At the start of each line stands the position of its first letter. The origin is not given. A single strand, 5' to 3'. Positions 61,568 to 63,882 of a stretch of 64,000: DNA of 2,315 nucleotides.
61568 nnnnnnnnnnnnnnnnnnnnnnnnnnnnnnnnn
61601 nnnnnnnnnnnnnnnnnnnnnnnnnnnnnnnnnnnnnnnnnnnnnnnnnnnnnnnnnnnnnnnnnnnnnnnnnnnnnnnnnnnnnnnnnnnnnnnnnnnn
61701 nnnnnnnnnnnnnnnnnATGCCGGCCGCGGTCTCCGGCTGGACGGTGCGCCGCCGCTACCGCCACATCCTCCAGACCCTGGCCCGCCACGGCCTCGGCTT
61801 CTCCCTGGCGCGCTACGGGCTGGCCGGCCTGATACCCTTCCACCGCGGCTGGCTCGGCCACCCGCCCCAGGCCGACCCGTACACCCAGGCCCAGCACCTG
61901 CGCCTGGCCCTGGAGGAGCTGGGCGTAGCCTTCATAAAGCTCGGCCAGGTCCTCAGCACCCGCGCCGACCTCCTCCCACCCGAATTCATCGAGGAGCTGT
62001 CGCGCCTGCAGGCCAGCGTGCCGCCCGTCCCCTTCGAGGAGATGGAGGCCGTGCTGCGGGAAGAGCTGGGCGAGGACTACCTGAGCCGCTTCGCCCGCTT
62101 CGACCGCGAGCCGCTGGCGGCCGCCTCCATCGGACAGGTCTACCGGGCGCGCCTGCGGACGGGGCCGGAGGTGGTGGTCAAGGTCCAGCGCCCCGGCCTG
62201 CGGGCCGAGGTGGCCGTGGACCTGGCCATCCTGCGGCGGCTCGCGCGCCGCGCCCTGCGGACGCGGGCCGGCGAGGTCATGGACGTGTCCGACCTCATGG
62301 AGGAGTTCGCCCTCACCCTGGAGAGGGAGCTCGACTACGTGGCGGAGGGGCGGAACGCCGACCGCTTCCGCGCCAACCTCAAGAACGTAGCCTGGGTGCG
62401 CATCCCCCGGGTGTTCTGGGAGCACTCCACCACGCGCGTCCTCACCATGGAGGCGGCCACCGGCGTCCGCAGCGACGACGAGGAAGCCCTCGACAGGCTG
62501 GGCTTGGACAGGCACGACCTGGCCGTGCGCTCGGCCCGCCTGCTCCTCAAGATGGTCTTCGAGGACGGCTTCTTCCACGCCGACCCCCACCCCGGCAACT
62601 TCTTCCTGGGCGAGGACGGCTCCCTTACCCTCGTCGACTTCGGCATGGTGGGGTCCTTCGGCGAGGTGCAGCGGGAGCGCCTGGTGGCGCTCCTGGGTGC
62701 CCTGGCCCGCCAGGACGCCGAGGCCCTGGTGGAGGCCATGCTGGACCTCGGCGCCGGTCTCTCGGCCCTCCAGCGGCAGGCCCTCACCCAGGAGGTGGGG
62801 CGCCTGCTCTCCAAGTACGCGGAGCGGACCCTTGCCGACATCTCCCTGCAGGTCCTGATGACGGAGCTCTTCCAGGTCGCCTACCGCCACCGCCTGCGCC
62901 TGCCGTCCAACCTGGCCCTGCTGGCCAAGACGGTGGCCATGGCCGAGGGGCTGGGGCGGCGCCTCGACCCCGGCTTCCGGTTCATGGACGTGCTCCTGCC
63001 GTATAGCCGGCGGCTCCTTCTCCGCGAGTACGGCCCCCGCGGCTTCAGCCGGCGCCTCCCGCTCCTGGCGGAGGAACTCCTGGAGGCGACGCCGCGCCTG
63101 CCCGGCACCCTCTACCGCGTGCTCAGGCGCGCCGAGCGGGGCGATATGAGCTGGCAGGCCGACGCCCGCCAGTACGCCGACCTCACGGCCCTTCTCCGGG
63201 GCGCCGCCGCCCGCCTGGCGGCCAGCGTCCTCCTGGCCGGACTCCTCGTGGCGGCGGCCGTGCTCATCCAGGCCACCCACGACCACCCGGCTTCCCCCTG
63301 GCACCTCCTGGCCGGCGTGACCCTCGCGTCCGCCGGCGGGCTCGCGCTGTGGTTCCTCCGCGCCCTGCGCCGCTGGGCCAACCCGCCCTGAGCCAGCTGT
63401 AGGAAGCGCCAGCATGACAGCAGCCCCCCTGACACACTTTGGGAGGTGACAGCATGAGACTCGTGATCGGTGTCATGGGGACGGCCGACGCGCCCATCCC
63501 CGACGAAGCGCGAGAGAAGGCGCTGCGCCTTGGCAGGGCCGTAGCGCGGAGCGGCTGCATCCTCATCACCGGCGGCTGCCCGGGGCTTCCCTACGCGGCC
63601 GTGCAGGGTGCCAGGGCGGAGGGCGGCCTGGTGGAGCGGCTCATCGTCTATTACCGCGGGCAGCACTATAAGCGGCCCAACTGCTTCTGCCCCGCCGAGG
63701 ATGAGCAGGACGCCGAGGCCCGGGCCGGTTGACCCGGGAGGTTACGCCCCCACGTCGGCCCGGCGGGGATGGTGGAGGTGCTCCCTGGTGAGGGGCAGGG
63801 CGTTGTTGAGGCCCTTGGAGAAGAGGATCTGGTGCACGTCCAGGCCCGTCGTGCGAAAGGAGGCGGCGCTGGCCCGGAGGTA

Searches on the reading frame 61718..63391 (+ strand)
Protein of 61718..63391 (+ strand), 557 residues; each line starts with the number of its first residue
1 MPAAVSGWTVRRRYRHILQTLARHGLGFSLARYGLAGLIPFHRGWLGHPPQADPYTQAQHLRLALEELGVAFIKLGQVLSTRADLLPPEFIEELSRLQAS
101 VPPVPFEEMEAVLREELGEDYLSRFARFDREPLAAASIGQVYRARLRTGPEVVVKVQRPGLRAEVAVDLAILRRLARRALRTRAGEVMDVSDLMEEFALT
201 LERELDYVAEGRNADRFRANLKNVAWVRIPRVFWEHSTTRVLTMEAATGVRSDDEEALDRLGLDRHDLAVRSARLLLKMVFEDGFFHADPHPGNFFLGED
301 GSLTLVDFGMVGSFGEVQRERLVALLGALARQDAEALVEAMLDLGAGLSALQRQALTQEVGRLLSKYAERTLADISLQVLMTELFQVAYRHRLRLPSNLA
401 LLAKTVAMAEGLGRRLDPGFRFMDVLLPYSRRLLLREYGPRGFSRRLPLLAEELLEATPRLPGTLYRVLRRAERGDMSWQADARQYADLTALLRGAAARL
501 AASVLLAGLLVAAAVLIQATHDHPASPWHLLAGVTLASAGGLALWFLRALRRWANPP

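Call 30: search_protein_families(library=pfam, proteins=[window:61718-63391:+], max_evalue=0.001)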
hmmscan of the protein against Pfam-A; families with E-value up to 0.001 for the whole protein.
window:61718-63391:+ (557 aa): 1 family
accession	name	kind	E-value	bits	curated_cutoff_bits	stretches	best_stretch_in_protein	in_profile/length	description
PF03109.22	ABC1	-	3.4e-74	249.5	22.9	1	96-340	1-243/244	ABC1 atypical kinase-like domain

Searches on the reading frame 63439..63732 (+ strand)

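Call 30: search_protein_families(library=pfam, proteins=[window:63439-63732:+], max_evalue=0.001)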
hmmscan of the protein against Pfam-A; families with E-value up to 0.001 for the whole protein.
window:63439-63732:+ (97 aa): 1 family
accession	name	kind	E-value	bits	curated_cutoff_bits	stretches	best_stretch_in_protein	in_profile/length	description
PF18306.6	LDcluster4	-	3.4e-15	56.4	26.3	1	8-65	2-58/151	SLOG cluster4 family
